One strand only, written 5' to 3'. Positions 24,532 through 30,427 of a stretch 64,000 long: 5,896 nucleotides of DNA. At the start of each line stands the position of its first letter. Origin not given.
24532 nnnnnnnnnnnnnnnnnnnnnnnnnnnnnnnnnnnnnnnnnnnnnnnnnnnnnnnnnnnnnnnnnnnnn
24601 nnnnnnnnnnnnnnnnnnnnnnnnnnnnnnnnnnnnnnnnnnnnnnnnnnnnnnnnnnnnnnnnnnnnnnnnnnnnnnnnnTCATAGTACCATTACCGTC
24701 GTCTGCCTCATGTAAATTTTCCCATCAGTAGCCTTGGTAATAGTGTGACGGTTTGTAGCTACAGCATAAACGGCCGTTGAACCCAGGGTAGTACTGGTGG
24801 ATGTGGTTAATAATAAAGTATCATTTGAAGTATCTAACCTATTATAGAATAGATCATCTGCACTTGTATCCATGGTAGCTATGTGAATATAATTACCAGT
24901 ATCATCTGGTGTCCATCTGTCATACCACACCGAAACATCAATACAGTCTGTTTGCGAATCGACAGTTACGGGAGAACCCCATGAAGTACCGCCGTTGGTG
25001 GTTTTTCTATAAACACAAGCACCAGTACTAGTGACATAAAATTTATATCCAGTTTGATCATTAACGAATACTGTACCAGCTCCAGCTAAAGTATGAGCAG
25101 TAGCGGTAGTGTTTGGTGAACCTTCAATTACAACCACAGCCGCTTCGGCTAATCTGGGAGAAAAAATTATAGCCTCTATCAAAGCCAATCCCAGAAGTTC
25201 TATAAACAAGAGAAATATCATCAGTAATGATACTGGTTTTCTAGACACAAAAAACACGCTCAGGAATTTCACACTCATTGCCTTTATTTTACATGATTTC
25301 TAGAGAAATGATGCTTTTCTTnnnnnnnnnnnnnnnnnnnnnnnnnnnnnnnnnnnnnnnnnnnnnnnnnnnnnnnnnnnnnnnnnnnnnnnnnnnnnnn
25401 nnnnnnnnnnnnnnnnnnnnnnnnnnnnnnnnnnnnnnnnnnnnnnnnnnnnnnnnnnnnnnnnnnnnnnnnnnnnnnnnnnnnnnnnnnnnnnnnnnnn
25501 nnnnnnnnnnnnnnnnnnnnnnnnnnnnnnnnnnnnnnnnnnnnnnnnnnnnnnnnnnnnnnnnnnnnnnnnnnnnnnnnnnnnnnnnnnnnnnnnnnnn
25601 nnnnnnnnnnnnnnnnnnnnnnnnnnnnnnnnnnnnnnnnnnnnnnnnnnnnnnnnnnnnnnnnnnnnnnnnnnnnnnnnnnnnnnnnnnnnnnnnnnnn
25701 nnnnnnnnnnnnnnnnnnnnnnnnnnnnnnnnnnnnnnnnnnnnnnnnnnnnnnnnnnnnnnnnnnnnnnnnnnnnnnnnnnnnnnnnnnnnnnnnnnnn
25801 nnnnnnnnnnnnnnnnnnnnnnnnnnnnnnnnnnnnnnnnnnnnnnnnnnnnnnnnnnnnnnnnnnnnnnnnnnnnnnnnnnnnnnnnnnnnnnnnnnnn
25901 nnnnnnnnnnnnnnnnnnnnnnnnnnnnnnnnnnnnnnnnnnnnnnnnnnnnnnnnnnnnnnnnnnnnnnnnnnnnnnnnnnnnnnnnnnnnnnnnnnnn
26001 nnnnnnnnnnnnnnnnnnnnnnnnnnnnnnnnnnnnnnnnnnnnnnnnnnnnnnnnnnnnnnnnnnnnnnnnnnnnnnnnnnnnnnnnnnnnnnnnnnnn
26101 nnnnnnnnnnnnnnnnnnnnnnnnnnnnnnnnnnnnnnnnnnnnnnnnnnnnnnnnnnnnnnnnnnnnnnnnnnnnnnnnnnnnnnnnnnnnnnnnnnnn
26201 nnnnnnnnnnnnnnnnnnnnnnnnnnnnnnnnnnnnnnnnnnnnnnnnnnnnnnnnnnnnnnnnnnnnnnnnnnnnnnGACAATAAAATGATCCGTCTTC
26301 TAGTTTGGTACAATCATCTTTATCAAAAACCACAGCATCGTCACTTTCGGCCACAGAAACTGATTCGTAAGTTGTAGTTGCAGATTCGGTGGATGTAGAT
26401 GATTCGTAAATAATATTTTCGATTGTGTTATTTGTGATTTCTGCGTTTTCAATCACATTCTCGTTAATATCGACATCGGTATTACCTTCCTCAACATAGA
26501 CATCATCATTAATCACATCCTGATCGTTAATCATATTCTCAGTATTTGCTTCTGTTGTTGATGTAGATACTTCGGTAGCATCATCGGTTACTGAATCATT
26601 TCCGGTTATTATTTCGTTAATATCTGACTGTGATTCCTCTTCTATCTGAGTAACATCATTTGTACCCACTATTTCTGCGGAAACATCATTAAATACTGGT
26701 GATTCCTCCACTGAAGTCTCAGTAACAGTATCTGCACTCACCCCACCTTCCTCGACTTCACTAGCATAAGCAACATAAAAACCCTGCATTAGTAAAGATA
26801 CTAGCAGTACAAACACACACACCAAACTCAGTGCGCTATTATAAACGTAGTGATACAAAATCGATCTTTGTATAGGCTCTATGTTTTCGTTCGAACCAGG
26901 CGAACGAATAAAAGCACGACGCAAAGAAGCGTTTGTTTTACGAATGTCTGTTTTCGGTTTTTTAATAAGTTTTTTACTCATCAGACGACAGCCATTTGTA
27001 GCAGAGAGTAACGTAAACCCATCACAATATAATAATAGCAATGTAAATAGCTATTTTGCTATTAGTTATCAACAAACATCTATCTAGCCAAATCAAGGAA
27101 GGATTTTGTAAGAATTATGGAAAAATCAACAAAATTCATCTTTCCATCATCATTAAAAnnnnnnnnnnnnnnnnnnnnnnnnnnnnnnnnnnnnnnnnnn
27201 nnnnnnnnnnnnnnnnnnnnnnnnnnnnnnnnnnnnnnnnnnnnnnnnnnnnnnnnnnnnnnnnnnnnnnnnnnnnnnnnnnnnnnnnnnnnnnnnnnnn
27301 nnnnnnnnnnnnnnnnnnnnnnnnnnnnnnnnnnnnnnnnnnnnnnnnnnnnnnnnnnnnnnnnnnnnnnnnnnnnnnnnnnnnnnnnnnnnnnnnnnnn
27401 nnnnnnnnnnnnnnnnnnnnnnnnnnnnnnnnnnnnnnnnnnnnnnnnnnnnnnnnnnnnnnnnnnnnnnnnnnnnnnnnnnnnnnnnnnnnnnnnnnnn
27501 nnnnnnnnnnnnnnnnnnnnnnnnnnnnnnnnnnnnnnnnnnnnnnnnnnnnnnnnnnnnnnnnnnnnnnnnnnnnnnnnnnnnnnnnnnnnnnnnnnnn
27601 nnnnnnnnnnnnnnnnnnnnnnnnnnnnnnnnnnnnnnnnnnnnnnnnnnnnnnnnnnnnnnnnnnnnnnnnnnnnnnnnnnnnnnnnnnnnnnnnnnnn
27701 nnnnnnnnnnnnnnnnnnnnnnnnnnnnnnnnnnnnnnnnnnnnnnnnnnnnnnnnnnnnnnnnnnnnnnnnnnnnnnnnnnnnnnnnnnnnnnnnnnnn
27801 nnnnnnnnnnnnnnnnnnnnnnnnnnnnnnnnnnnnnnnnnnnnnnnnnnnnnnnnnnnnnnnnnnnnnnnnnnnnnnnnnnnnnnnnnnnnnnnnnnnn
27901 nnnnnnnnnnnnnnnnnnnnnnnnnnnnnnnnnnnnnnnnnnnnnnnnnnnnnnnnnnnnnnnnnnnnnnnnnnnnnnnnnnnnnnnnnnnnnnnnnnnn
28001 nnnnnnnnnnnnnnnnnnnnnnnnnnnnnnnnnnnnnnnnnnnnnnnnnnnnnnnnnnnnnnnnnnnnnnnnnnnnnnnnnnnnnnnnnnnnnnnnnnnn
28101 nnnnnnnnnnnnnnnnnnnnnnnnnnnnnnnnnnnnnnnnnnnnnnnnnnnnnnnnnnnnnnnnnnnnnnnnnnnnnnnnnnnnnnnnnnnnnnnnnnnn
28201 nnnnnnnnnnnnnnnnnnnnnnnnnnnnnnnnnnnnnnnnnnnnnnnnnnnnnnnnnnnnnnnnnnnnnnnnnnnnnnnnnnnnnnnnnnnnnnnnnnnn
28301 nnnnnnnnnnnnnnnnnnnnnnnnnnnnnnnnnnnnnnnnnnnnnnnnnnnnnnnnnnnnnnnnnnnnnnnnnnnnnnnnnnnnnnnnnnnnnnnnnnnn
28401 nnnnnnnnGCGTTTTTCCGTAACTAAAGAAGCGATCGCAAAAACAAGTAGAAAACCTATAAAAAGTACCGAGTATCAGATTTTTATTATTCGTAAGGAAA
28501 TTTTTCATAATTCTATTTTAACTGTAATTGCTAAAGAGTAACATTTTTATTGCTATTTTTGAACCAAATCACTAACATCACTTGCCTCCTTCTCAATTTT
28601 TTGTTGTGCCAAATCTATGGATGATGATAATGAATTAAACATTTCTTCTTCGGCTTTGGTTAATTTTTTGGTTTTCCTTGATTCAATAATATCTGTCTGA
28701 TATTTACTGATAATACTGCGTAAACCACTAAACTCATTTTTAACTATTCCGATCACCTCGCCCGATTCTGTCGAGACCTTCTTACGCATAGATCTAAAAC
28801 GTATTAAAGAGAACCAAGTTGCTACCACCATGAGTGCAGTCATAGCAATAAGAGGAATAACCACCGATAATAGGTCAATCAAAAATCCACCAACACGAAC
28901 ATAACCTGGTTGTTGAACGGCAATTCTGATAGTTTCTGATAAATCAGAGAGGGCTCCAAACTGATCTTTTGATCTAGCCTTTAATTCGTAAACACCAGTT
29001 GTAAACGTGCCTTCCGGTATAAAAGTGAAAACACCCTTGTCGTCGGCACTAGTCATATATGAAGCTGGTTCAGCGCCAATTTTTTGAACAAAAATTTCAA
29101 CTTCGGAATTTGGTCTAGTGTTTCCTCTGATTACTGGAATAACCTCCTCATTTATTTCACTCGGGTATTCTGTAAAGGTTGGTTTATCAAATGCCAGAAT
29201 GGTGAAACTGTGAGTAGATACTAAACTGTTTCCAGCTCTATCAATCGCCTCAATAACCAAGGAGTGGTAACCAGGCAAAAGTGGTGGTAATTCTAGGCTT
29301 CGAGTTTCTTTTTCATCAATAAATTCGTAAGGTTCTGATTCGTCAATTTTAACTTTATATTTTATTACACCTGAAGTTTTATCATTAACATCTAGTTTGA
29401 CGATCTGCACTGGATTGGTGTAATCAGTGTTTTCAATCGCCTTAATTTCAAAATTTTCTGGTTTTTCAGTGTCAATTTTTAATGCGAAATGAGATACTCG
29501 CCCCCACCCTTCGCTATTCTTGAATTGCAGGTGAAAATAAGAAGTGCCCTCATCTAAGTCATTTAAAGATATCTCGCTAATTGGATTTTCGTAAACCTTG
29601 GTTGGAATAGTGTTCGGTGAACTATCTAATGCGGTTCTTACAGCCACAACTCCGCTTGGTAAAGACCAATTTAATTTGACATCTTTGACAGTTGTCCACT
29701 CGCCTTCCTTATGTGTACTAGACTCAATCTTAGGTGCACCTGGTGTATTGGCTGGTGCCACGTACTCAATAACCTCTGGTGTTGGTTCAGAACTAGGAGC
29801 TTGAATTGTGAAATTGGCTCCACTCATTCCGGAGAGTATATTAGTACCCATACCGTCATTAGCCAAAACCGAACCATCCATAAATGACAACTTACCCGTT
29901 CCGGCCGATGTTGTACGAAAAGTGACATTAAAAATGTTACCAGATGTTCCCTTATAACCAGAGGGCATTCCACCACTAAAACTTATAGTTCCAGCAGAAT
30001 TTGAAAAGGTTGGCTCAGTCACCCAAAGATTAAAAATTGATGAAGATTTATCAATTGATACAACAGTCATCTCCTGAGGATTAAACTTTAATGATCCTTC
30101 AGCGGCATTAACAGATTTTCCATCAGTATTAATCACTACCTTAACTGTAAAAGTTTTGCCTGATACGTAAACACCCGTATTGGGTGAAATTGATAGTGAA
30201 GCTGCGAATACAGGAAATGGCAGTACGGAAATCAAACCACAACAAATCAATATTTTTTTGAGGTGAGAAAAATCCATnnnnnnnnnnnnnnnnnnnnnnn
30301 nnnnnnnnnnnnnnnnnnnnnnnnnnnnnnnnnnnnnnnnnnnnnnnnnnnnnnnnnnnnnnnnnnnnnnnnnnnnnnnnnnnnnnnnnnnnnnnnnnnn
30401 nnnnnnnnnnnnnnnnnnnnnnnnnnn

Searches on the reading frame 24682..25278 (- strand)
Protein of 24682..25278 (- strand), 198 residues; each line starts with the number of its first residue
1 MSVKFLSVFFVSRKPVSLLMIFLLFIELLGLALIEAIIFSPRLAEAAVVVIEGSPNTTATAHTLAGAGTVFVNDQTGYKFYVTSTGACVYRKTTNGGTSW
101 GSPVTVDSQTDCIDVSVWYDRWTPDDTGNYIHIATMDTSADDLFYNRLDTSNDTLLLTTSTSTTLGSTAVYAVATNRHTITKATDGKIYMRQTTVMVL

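Call 8: search_protein_families(library=pfam, proteins=[window:24682-25278:-], max_evalue=0.1)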
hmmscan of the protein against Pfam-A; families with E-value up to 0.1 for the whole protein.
window:24682-25278:- (198 aa): 1 family
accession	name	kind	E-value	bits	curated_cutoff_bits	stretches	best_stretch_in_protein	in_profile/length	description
PF23442.1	DUF7125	-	0.055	13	29.1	1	127-170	21-64/207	Family of unknown function (DUF7125)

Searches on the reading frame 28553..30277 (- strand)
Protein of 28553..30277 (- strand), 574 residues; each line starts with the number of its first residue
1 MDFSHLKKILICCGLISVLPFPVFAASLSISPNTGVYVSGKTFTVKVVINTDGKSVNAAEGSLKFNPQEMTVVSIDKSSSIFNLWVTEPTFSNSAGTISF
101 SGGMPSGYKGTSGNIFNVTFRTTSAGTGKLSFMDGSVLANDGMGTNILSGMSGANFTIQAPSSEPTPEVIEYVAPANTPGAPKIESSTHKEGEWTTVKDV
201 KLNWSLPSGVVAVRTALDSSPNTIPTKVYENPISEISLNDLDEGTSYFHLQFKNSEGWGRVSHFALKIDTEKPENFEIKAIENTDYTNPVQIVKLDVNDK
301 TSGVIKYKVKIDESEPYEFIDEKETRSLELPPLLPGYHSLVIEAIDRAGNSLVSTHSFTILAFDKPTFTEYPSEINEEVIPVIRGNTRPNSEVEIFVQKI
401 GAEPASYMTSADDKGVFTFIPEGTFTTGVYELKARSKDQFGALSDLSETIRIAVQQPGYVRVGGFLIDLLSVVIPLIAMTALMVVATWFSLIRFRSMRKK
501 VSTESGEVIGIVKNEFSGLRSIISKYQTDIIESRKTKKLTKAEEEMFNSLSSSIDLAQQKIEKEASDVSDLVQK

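Call 23: search_protein_families(library=pfam, proteins=[window:28553-30277:-], max_evalue=0.001)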
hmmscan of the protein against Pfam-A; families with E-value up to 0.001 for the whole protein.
window:28553-30277:- (574 aa): 2 families
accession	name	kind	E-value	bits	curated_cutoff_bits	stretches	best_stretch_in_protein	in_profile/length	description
PF19077.6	Big_13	-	1.1e-08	35.9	27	0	379-447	27-94/102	Bacterial Ig-like domain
PF00963.24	Cohesin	-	1.9e-07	31.8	24.1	1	39-141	12-122/139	Cohesin domain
